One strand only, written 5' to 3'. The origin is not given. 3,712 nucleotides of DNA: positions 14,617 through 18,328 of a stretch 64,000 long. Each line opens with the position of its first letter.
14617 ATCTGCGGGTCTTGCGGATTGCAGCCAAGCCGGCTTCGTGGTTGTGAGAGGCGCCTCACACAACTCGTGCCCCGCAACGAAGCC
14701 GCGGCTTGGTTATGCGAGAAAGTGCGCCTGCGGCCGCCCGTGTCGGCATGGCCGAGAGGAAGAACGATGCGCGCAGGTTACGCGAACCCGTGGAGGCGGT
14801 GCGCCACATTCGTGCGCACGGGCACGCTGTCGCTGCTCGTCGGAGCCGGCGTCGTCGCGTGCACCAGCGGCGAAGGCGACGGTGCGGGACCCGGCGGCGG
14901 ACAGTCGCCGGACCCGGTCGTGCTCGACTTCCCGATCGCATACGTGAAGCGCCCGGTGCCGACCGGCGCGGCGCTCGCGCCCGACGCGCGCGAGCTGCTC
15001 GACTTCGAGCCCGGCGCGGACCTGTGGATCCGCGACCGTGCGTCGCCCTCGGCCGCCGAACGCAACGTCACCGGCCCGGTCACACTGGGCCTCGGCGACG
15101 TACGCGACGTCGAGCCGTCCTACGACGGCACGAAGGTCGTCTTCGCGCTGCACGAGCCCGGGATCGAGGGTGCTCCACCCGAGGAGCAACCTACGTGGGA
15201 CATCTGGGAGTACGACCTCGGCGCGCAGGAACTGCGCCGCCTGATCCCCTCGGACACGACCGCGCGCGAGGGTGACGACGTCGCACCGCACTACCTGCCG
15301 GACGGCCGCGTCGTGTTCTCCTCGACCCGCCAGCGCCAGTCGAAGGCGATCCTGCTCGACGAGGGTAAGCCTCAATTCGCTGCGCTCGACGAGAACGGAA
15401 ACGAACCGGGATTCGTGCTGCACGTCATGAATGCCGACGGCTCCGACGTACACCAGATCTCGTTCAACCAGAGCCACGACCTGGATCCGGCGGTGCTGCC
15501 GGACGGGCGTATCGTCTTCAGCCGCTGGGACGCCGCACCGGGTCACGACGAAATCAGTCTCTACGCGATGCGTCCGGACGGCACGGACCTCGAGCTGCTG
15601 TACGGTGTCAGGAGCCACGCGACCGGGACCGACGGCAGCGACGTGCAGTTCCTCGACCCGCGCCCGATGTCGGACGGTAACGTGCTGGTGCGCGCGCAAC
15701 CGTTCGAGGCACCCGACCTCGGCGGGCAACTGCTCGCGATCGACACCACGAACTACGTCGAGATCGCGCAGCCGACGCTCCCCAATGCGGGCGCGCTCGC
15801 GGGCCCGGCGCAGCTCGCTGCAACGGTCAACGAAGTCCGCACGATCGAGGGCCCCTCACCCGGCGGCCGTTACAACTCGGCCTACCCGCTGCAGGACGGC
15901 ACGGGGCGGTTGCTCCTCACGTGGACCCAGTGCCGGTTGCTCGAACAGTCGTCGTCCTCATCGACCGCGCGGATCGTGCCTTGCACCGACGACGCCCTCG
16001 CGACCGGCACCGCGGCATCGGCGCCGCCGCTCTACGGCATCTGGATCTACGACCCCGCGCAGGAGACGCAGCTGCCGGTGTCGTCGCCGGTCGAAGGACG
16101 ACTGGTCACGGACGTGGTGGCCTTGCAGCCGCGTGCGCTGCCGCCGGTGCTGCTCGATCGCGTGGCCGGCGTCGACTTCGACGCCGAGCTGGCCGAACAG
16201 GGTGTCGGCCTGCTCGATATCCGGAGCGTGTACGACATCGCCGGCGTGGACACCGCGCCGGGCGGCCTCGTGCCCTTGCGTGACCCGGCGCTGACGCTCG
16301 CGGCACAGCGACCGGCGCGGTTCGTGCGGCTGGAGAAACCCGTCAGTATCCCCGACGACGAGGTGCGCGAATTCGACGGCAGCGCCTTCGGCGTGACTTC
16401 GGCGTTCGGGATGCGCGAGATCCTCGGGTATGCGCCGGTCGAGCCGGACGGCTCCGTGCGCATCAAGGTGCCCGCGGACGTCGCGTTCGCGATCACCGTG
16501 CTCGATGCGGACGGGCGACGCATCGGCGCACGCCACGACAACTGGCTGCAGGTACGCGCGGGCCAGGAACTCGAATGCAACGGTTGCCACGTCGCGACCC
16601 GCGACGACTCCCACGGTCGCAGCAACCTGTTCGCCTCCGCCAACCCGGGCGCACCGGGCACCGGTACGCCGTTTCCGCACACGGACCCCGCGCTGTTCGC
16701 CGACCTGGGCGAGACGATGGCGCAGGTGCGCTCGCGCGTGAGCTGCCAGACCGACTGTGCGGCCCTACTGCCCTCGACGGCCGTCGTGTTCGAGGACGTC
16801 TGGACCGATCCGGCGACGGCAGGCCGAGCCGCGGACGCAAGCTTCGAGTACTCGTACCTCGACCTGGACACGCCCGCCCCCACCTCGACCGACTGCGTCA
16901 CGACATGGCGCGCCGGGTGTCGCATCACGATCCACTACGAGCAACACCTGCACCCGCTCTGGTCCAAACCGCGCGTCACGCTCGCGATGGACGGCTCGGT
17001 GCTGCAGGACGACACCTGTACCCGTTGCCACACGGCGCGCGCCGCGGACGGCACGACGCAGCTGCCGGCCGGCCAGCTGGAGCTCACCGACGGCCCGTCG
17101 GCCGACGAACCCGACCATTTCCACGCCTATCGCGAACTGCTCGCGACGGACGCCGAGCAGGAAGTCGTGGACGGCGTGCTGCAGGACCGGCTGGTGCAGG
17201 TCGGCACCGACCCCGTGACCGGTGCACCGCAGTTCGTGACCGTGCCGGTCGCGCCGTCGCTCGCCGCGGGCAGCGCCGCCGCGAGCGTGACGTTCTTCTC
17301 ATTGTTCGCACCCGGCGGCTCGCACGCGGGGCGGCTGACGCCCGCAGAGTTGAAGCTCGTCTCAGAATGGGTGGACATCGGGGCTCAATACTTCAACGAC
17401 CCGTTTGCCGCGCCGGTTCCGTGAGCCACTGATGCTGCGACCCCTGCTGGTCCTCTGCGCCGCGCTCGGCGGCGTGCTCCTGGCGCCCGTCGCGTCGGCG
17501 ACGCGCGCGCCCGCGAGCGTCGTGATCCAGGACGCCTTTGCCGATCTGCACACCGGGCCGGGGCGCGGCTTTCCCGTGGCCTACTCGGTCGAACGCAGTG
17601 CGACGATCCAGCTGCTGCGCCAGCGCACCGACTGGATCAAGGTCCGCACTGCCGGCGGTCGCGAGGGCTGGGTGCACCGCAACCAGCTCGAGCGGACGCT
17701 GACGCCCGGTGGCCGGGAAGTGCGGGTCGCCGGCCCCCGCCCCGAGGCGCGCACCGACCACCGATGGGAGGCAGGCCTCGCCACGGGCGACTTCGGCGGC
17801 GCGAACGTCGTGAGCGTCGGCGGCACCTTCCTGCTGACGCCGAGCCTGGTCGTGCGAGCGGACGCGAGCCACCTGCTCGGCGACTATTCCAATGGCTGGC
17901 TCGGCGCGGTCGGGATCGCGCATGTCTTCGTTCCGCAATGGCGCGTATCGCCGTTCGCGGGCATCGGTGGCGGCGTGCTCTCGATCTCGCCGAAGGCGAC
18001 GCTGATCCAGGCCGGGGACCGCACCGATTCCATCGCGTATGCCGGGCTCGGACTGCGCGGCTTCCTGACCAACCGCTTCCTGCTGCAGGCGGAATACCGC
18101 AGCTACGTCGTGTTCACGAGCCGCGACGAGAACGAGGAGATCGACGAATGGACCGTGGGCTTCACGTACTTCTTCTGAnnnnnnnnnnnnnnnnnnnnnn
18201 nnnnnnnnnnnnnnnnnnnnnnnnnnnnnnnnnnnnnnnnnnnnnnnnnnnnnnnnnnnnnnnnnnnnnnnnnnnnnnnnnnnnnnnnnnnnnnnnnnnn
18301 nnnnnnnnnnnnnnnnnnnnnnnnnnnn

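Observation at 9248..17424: Divergently transcribed core of four exported proteins (Tat-signal protein, 2xCxxCH+LamG lipoprotein, 1xCxxCH protein, beta-propeller+2xCxxCH lipoprotein) with no characterised function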

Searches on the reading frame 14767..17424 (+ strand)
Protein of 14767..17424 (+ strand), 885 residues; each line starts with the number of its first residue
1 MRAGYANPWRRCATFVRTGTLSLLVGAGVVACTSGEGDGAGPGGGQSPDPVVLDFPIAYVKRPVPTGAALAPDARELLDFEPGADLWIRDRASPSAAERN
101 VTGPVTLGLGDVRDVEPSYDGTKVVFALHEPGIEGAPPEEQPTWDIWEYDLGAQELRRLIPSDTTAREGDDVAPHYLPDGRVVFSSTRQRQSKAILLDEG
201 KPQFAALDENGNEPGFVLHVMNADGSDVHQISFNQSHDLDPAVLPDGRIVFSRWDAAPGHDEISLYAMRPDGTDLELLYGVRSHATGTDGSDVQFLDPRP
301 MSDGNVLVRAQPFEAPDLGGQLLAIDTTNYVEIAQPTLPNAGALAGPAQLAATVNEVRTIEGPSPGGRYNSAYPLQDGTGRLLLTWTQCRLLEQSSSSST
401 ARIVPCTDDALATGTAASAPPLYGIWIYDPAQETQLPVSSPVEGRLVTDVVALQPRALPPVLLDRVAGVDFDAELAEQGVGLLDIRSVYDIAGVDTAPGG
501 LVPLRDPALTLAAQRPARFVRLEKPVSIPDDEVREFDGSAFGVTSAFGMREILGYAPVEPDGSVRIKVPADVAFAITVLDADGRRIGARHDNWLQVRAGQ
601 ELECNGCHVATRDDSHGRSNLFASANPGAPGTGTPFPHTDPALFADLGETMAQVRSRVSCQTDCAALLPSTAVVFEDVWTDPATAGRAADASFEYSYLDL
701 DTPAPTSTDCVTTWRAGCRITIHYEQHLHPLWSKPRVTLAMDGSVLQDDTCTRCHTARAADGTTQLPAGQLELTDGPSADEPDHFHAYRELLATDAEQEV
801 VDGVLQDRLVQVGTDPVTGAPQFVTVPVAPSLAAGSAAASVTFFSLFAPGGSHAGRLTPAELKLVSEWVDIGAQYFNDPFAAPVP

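Call 3: search_protein_families(library=pfam, proteins=[window:14767-17424:+], max_evalue=0.1)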
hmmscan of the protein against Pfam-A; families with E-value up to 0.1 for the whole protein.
window:14767-17424:+ (885 aa): 2 families
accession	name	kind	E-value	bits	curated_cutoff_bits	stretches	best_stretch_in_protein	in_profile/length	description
PF18582.6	HZS_alpha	-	4.7e-13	49.9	26.6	1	544-608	34-97/98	Hydrazine synthase alpha subunit middle domain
PF07676.18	PD40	-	3.7e-05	24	20.9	0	165-189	5-30/38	WD40-like Beta Propeller Repeat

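Call 4: search_protein_families(library=ncbifam, proteins=[window:14767-17424:+], max_evalue=0.1)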
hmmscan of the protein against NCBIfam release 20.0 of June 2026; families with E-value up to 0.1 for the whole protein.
window:14767-17424:+ (885 aa): 3 families
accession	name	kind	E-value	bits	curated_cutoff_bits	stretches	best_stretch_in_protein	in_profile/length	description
NF052339.1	hydrazine_alpha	equivalog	2.3e-12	45.7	800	2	544-613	521-589/804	hydrazine synthase subunit alpha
TIGR02800.1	propeller_TolB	equivalog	0.00014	20.9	343.15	0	144-189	259-300/418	Tol-Pal system beta propeller repeat protein TolB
NF053518.1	DipepPtdsDpp5Prph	equivalog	0.0026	16.3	900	0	110-190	195-269/655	dipeptidyl-peptidase Dpp5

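Call 10: find_homologous_proteins(query=window:14767-17424:+, max_evalue=0.001)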
Query window:14767-17424:+ (885 aa): 6360 proteins with E <= 0.001 among 8000 candidates; the best 120 are listed.
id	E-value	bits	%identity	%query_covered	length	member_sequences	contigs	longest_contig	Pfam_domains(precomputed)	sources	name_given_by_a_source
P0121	0.0e+0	2022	100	100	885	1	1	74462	PF18582.7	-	-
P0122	0.0e+0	1610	80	99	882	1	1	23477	PF18582.7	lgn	-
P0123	0.0e+0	1604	81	95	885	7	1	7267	PF18582.7,PF07676.19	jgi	jgi:Hydrazine synthase alpha subunit middle domain/WD40-like Beta Propeller Repeat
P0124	0.0e+0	1601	80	96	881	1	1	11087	PF18582.7,PF07676.19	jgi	jgi:hypothetical protein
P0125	0.0e+0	1594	78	100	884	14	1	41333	PF18582.7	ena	-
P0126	0.0e+0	1590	79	100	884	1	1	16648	PF18582.7,PF07676.19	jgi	jgi:hypothetical protein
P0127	0.0e+0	1587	79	96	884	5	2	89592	PF18582.7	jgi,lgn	-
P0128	0.0e+0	1586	78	100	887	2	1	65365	PF18582.7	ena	-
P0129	0.0e+0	1585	79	96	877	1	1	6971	PF18582.7,PF07676.19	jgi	jgi:hypothetical protein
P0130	0.0e+0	1574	78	99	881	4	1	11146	PF18582.7,PF07676.19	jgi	jgi:hypothetical protein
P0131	0.0e+0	1572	77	98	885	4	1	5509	PF18582.7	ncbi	-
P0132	0.0e+0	1571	79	95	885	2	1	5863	PF18582.7,PF07676.19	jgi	jgi:Hydrazine synthase alpha subunit middle domain/WD40-like Beta Propeller Repeat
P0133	0.0e+0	1567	78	96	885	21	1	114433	PF18582.7,PF07676.19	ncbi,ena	-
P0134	0.0e+0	1565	77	95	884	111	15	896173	PF18582.7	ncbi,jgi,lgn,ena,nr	ncbi:MAG: hypothetical protein KA760_04050 [Steroidobacteraceae bacterium]|nr:hypothetical protein [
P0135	0.0e+0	1561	79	95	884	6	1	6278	PF18582.7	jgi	jgi:Hydrazine synthase alpha subunit middle domain/WD40-like Beta Propeller Repeat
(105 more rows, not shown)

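Call 13: search_solved_structures(query=window:14767-17424:+, max_evalue=1, show_alignments=2)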
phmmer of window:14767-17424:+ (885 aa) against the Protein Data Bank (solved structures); distinct sequences matched with E-value up to 1: 1.
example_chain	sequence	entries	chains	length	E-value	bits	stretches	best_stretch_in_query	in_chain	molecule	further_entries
5c2v_A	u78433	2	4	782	1.8e-06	30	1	543-611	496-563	HYDRAZINE SYNTHASE ALPHA SUBUNIT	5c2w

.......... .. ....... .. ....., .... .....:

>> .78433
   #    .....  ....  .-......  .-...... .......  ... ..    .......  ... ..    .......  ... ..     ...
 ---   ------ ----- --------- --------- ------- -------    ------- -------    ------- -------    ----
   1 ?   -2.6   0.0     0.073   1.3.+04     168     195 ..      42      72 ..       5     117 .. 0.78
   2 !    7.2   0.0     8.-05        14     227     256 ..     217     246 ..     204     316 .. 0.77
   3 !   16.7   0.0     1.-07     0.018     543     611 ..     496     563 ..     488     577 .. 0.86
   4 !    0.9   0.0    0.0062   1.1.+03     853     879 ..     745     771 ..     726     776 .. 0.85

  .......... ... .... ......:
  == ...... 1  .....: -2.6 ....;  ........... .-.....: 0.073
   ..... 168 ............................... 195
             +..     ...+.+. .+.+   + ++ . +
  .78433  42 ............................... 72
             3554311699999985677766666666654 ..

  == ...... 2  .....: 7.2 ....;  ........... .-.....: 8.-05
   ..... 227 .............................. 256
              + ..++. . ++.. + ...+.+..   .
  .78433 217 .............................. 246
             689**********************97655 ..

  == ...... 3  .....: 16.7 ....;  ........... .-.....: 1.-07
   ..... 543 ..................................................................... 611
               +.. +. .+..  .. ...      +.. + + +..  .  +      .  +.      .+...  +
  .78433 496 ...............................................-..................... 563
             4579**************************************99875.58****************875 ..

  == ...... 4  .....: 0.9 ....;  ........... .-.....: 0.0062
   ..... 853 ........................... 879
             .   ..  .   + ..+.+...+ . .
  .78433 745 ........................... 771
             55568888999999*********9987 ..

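Call 67: search_solved_structures(query=A5, max_evalue=0.01, show_alignments=1)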
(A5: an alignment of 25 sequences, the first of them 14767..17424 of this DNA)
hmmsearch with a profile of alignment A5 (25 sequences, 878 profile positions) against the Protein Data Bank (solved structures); distinct sequences matched with E-value up to 0.01: 1.
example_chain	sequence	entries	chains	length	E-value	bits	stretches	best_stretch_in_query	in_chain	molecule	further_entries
5c2v_A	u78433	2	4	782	2e-09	39.1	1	535-602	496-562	HYDRAZINE SYNTHASE ALPHA SUBUNIT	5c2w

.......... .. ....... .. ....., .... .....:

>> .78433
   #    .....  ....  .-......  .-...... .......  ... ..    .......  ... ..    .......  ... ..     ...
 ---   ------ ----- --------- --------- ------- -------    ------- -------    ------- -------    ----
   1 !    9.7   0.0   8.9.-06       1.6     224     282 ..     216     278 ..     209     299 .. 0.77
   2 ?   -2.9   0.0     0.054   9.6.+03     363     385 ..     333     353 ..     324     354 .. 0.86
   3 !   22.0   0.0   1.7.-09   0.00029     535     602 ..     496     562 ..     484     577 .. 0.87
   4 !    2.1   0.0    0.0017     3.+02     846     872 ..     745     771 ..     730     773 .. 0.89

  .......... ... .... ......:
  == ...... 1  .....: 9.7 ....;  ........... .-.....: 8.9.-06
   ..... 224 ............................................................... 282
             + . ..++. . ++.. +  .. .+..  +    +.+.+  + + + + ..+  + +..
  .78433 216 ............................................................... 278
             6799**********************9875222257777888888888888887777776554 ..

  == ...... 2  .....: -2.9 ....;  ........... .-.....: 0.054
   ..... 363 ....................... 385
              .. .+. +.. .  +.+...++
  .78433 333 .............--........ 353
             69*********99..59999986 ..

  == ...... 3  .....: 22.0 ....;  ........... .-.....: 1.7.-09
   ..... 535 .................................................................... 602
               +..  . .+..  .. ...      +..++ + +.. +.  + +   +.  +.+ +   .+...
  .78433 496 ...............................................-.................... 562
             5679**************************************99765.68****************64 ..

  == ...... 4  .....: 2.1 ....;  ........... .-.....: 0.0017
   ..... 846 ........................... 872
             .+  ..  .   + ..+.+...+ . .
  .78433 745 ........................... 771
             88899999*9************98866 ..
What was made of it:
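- On Hydrazine synthase alpha (HzsA): Calls 13 and 67: four collinear HMMER segments.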

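Call 81: predict_structure(alignment_id=A5)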
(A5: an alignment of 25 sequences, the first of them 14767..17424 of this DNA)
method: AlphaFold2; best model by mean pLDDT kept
length: 885 residues; sequences in the alignment: 25
mean_pLDDT: 54.0   pTM: 0.48
mean pLDDT of the five models: 54.0, 51.0, 43.7, 41.6, 40.4
residues with pLDDT >= 90: 54; 70-90: 195; 50-70: 201; < 50: 435
segments of 3 or more residues with pLDDT < 50: 1-47, 163-168, 188-214, 233-238, 281-291, 329-356, 461-480, 524-553, 589-592, 606-740, 743-806, 826-843, 846-849, 853-885
pLDDT, mean of each block of 10 residues (from residue 1): 30 39 38 28 42 83 76 74 92 87 91 91 92 80 87 89 48 80 66 28 32 58 71 50 76 64 70 62 45 73 80 72 67 30 26 45 64 86 81 62 67 67 81 77 81 80 32 44 65 59 65 66 44 26 30 59 63 61 56 53 51 40 30 29 29 22 26 36 42 39 42 30 20 32 46 37 29 23 28 35 47 76 51 34 49 42 36 32 29
secondary structure, 60 per line:
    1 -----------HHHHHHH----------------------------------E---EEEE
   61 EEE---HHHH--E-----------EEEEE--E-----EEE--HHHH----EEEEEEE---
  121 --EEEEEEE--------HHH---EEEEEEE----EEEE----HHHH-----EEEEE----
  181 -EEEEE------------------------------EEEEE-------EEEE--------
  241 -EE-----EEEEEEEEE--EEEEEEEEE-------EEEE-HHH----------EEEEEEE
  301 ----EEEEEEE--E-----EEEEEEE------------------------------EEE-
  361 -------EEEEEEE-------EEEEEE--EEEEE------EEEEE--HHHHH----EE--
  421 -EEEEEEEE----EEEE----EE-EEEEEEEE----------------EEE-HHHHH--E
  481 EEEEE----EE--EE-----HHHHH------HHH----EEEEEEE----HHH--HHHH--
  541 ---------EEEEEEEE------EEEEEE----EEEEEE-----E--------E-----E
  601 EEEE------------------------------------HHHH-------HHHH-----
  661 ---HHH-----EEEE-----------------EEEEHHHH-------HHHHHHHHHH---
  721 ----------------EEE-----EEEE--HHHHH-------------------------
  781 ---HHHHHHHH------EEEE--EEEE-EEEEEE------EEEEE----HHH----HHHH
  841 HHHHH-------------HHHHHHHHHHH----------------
elements in order (helices of 4 or more, strands of 3 or more residues): H12-18 E57-63 H67-70 E85-89 E98-100 H103-106 E111-117 E123-129 E144-150 E155-158 H163-166 E172-176 E182-186 E217-221 E229-232 E249-257 E260-268 E276-279 E294-300 E305-311 E320-326 E357-359 E368-374 E382-387 E390-394 E401-405 H408-412 E422-429 E434-437 E445-452 E469-471 H473-477 E480-485 H501-505 E519-525 H535-538 E550-557 E564-569 E574-579 E600-604 H641-644 H652-655 E672-675 E693-696 H697-700 H708-717 E737-739 E745-748 H751-755 H784-791 E798-801 E804-807 E809-814 E821-825 H837-845 H859-869
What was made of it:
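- The D model has low confidence (pLDDT 54, call 81).
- Tried and rejected: The second structure job went to D and gave a low-confidence model (call 81).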

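Call 84: fold_search(model_id=the predicted structure, library=pdb)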
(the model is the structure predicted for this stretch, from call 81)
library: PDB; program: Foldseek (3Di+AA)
matches with E <= 10: 915; with E <= 0.001: 303
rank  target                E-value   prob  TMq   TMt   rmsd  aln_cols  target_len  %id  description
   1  5c2v_A                9.5e-21  1.00  0.31  0.35  19.0       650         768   16  Kuenenia stuttgartiensis Hydrazine Synthase (released 2015-10-14)
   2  5c2v_D                9.8e-20  1.00  0.31  0.35  18.3       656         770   15  Kuenenia stuttgartiensis Hydrazine Synthase (released 2015-10-14)
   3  8wt1_A                1.7e-08  1.00  0.20  0.25  11.6       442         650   13  Crystal structure of S9 carboxypeptidase from Geobacillus sterothermophilus (released 2024-03-13)
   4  8wt1_C                2.3e-08  1.00  0.19  0.25  20.7       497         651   12  Crystal structure of S9 carboxypeptidase from Geobacillus sterothermophilus (released 2024-03-13)
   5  8wt1_D                2.4e-08  1.00  0.19  0.24  10.6       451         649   12  Crystal structure of S9 carboxypeptidase from Geobacillus sterothermophilus (released 2024-03-13)
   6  7qun_A                2.6e-08  1.00  0.19  0.24  15.5       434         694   10  CryoEM structure of mammalian AAP in complex with Meropenem (released 2022-11-16)
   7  7mx5_B                5.8e-08  1.00  0.25  0.52   6.4       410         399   11  Crystal structure of TolB from Acinetobacter baumannii (released 2021-05-26)
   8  8wt1_F                6.1e-08  1.00  0.20  0.25  11.0       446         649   12  Crystal structure of S9 carboxypeptidase from Geobacillus sterothermophilus (released 2024-03-13)
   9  8wt1_H                1.3e-07  1.00  0.19  0.25  11.0       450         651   12  Crystal structure of S9 carboxypeptidase from Geobacillus sterothermophilus (released 2024-03-13)
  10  5yzn_C                2.1e-07  1.00  0.21  0.27   7.1       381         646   13  Crystal structure of S9 peptidase (active form) from Deinococcus radiodurans R1 (released 2018-11-14)
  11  7mx5_A                2.5e-07  1.00  0.25  0.52   5.8       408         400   13  Crystal structure of TolB from Acinetobacter baumannii (released 2021-05-26)
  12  8wt1_G                3.4e-07  1.00  0.20  0.25  11.0       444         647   12  Crystal structure of S9 carboxypeptidase from Geobacillus sterothermophilus (released 2024-03-13)
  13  5yzn_A                4.0e-07  1.00  0.19  0.26  25.5       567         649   11  Crystal structure of S9 peptidase (active form) from Deinococcus radiodurans R1 (released 2018-11-14)
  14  7px8_A                4.3e-07  1.00  0.22  0.27  13.8       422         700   11  CryoEM structure of mammalian acylaminoacyl-peptidase (released 2022-05-25)
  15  4iqk                  4.5e-07  1.00  0.24  0.62   7.9       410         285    9  Crystal structure of cpd 16 bound to Keap1 Kelch domain (released 2013-05-15)
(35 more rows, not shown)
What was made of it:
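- On Hydrazine synthase alpha (HzsA): Call 84: Foldseek top hit is 5c2v_A at E=9.5e-21 over 650 columns.
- Closest known: Hydrazine synthase alpha subunit. Same: Both CxxCH sites are present, and there is a distal His equivalent to alpha-His772 (calls 13, 67, 84).
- HZS_alpha domain, HzsA as the top sequence and fold match, and a conserved equivalent of alpha-His772 (calls 3, 13, 67, 84).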

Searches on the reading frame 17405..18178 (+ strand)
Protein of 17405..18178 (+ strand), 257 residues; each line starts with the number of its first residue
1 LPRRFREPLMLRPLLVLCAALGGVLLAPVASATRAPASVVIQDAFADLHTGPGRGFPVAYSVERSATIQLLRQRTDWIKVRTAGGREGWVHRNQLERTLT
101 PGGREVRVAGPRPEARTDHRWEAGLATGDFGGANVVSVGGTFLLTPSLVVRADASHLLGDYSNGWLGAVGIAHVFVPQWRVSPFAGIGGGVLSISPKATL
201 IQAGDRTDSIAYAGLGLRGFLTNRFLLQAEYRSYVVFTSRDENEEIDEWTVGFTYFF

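Call 6: search_protein_families(library=pfam, proteins=[window:17405-18178:+], max_evalue=0.01)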
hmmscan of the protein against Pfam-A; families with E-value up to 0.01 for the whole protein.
window:17405-18178:+ (257 aa): 4 families
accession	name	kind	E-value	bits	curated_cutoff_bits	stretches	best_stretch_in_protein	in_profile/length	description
PF08239.17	SH3_3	-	4.8e-08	33.5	27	1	46-92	3-50/54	Bacterial SH3 domain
PF06347.19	SH3_4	-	4.1e-07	30.1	24.1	1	45-95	4-54/56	Bacterial SH3 domain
PF13505.12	OMP_b-brl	-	0.0015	19.2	28.7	1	175-257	96-175/175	Outer membrane protein beta-barrel domain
PF07653.23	SH3_2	-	0.0052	16.9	21.8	0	72-96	30-53/55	Variant SH3 domain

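Call 60: search_protein_families(library=ncbifam, proteins=[window:17405-18178:+], max_evalue=0.01)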
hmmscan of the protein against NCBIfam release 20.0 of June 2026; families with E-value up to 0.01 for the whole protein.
window:17405-18178:+ (257 aa): 3 families
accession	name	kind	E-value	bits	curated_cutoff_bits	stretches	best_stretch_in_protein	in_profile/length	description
TIGR04211.1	SH3_and_anchor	equivalog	9.5e-09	35.1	65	1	44-98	6-61/198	TIGR04211 family SH3 domain-containing protein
TIGR04565.1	OMP_myx_plus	subfamily_domain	2.2e-05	24.5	60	1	186-257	92-161/161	outer membrane beta-barrel domain-containing protein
NF040678.1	EntFM_CwpFM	equivalog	0.0065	15.5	720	1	47-118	142-208/430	enterotoxin EntFM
